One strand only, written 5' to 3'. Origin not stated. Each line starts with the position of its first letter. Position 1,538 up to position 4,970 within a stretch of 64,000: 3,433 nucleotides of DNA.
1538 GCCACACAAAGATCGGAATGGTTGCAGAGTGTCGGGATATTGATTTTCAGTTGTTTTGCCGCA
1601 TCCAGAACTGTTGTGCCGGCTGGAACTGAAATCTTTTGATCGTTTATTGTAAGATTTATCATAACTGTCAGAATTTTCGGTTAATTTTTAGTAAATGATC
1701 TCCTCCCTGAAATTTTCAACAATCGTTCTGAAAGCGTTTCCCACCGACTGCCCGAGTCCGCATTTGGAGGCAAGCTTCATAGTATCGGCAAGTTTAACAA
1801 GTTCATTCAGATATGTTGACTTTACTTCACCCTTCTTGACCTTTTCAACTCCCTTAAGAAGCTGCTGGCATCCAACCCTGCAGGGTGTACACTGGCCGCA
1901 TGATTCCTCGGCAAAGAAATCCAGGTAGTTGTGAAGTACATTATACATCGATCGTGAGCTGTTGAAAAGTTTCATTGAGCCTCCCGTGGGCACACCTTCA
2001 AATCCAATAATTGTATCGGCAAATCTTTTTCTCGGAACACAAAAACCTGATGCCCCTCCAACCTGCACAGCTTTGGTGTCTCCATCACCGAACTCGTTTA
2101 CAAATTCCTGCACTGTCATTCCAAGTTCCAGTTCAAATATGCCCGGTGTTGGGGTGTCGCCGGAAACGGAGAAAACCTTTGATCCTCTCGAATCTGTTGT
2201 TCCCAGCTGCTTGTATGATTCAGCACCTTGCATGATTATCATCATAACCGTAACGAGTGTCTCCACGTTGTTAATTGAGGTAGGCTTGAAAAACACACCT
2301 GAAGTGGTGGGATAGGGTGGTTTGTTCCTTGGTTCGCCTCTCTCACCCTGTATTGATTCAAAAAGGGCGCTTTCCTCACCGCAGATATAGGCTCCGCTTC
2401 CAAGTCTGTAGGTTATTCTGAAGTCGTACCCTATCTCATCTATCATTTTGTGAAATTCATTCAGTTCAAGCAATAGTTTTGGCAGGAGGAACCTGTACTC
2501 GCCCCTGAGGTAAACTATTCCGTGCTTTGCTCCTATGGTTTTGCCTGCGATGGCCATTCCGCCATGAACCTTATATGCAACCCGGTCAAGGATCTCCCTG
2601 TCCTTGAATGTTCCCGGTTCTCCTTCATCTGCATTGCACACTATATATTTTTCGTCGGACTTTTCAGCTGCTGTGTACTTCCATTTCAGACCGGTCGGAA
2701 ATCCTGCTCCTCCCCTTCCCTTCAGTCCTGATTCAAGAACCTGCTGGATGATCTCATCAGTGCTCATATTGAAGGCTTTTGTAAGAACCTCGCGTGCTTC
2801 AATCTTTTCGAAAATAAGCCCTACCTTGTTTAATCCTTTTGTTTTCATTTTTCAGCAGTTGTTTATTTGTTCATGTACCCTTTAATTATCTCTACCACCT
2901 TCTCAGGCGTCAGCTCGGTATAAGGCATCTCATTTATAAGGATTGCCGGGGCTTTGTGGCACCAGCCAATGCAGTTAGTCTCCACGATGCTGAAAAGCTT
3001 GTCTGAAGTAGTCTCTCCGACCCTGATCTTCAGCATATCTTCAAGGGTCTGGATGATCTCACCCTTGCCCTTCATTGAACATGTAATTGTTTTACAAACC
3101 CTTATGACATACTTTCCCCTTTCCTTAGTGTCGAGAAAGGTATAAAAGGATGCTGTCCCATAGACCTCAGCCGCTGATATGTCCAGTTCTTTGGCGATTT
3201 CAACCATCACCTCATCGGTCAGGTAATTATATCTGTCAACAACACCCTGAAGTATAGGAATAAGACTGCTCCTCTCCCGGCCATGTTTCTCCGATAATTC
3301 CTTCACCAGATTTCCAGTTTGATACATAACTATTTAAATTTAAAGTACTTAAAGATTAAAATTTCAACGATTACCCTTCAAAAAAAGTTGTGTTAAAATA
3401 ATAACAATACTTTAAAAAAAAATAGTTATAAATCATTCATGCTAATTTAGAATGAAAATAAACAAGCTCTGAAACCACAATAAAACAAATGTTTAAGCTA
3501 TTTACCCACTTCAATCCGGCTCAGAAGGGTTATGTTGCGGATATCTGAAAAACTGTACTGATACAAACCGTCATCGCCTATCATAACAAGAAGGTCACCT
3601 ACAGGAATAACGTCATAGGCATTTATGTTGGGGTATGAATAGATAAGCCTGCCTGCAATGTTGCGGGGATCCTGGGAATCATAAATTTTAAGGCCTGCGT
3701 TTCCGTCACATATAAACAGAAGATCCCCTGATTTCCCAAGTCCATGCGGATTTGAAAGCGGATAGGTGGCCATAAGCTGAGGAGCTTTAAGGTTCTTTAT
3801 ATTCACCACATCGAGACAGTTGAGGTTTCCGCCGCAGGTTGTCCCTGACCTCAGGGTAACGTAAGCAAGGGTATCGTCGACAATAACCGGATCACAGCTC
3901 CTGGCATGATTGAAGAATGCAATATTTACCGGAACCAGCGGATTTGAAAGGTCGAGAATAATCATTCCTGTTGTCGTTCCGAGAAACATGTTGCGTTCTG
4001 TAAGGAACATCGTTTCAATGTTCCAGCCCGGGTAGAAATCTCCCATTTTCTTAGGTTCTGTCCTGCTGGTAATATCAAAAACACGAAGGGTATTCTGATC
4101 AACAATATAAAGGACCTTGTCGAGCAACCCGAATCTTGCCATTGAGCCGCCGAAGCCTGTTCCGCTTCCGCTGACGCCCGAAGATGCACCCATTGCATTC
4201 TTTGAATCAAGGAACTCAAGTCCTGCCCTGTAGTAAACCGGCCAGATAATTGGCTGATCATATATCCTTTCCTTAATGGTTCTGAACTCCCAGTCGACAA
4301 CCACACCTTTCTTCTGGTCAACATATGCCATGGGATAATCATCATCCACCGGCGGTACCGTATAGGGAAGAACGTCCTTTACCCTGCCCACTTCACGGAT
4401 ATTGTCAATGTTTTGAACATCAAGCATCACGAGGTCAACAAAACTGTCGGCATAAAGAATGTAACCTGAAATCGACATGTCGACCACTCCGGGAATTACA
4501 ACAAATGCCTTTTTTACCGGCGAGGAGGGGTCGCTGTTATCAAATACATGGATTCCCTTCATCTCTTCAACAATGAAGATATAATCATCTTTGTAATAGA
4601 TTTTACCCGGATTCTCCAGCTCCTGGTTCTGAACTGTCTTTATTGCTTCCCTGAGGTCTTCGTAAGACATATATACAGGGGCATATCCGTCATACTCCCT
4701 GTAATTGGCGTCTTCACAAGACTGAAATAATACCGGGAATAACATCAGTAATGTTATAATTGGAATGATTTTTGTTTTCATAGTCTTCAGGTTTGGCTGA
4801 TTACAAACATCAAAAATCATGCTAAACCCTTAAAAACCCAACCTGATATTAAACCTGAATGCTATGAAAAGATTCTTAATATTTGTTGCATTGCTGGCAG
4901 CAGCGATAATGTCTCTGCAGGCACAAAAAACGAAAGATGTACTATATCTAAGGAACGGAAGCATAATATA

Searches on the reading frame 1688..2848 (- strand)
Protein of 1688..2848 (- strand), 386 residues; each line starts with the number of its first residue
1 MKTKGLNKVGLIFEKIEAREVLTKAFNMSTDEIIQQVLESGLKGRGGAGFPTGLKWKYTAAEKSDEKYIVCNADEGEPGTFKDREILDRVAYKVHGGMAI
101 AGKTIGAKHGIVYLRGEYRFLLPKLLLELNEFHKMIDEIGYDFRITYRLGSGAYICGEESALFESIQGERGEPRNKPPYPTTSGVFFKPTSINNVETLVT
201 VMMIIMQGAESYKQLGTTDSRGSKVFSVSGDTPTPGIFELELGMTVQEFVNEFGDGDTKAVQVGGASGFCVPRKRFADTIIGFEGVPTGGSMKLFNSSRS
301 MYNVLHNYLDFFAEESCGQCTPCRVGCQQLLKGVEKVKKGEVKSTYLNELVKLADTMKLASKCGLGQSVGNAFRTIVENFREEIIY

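Call 40: search_protein_families(library=pfam, proteins=[window:1688-2848:-], max_evalue=0.00001)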
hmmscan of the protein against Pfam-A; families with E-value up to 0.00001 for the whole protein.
window:1688-2848:- (386 aa): 2 families
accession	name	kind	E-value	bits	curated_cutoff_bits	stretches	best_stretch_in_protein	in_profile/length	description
PF01512.22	Complex1_51K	-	6.8e-37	127.1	31.2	1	38-201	2-148/150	Nuo51 FMN-binding domain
PF10589.14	NADH_4Fe-4S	-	3.9e-25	88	23.5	1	304-384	2-82/85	NADH-ubiquinone oxidoreductase-F iron-sulfur binding region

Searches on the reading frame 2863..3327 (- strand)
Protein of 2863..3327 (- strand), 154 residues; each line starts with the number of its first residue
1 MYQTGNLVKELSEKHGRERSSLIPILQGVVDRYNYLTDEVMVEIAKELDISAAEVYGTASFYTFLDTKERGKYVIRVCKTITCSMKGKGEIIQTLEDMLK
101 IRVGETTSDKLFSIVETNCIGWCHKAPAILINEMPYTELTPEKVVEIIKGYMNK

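Call 40: search_protein_families(library=pfam, proteins=[window:2863-3327:-], max_evalue=0.00001)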
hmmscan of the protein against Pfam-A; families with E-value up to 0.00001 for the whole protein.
window:2863-3327:- (154 aa): 1 family
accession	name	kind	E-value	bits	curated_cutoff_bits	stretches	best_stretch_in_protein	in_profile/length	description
PF01257.25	2Fe-2S_thioredx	-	5.5e-46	156.5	24.8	1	9-151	2-144/145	Thioredoxin-like [2Fe-2S] ferredoxin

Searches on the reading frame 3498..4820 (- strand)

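Call 40: search_protein_families(library=pfam, proteins=[window:3498-4820:-], max_evalue=0.00001)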
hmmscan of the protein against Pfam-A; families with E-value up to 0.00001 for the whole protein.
window:3498-4820:- (440 aa): 1 family
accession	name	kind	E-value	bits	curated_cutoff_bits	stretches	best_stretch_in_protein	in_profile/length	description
PF08309.17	LVIVD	-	1.5e-06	27.9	20.2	0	77-103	10-36/42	LVIVD repeat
